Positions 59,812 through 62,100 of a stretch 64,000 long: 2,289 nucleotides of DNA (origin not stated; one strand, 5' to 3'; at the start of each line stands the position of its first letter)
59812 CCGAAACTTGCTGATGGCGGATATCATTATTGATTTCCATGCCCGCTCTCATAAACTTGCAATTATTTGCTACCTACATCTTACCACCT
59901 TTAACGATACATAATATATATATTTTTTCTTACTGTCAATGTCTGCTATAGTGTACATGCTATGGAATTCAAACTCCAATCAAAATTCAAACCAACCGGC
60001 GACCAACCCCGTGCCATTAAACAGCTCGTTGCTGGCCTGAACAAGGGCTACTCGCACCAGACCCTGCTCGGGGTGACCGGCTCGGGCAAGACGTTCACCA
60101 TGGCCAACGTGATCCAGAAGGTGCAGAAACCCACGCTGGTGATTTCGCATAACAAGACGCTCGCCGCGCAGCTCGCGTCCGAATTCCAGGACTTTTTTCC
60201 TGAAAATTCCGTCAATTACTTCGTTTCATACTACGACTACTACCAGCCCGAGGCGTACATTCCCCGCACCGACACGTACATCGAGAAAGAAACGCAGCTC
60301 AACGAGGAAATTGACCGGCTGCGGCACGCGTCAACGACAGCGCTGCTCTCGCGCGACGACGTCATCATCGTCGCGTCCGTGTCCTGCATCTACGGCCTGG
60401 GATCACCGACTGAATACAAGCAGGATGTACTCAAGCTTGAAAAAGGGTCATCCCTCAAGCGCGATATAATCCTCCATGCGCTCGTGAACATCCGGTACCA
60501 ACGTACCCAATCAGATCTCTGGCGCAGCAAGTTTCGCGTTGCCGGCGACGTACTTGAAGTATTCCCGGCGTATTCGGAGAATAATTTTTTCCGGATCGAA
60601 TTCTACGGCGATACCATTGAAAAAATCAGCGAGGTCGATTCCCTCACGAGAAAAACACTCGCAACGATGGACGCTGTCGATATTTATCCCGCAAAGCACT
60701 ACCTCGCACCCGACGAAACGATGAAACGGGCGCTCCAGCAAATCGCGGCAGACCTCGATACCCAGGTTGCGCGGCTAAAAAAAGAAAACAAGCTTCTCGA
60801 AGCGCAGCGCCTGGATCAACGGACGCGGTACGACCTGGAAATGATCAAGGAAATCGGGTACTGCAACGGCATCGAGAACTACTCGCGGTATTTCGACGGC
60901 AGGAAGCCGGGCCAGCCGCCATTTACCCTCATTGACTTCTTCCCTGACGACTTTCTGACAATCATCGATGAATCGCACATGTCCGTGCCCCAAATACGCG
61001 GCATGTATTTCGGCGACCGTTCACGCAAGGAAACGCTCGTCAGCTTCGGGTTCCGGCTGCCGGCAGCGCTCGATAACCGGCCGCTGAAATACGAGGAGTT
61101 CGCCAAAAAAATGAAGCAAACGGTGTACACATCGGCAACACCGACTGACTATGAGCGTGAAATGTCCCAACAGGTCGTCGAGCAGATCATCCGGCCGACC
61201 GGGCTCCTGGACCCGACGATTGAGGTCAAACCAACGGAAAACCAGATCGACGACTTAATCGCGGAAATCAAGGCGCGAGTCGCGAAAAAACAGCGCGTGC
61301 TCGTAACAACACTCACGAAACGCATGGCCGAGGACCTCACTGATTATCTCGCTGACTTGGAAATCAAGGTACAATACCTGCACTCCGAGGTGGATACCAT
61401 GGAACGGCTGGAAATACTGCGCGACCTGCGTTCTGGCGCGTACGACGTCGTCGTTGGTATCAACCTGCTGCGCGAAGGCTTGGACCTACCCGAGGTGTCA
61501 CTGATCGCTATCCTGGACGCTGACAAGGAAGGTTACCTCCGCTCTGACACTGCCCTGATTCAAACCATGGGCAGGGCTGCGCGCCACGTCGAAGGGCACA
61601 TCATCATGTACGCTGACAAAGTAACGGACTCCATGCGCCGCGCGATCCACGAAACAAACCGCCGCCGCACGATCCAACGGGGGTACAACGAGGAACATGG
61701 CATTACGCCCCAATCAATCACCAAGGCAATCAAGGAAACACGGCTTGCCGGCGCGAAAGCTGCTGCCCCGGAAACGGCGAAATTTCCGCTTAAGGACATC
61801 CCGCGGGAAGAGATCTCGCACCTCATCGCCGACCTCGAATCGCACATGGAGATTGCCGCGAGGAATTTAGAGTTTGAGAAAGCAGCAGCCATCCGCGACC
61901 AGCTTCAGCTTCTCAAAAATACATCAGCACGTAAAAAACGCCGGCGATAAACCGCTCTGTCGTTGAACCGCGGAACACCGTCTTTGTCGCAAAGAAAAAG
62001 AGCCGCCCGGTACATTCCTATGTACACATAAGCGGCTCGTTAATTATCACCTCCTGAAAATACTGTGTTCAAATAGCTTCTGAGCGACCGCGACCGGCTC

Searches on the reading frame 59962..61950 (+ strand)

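Call 84: search_protein_families(library=pfam, proteins=[window:59962-61950:+], max_evalue=0.0001)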
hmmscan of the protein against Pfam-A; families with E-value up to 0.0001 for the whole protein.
window:59962-61950:+ (662 aa): 6 families
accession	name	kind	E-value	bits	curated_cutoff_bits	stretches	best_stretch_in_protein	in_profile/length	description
PF17757.6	UvrB_inter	-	6.8e-29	100.3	22.9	1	157-247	1-91/91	UvrB interaction domain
PF12344.14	UvrB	-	3.8e-23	81.5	27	1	549-591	1-43/43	Ultra-violet resistance protein B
PF00271.37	Helicase_C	-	1.3e-19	70.9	23.5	1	430-542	4-109/110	Helicase conserved C-terminal domain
PF04851.21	ResIII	-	2.8e-12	47.3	22.5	1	9-136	2-130/164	Type III restriction enzyme, res subunit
PF02151.25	UVR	-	1.1e-09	38.2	21.5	1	621-653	3-35/36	UvrB/uvrC motif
PF00270.35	DEAD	-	2.7e-06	27.6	26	0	14-83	3-73/167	DEAD/DEAH box helicase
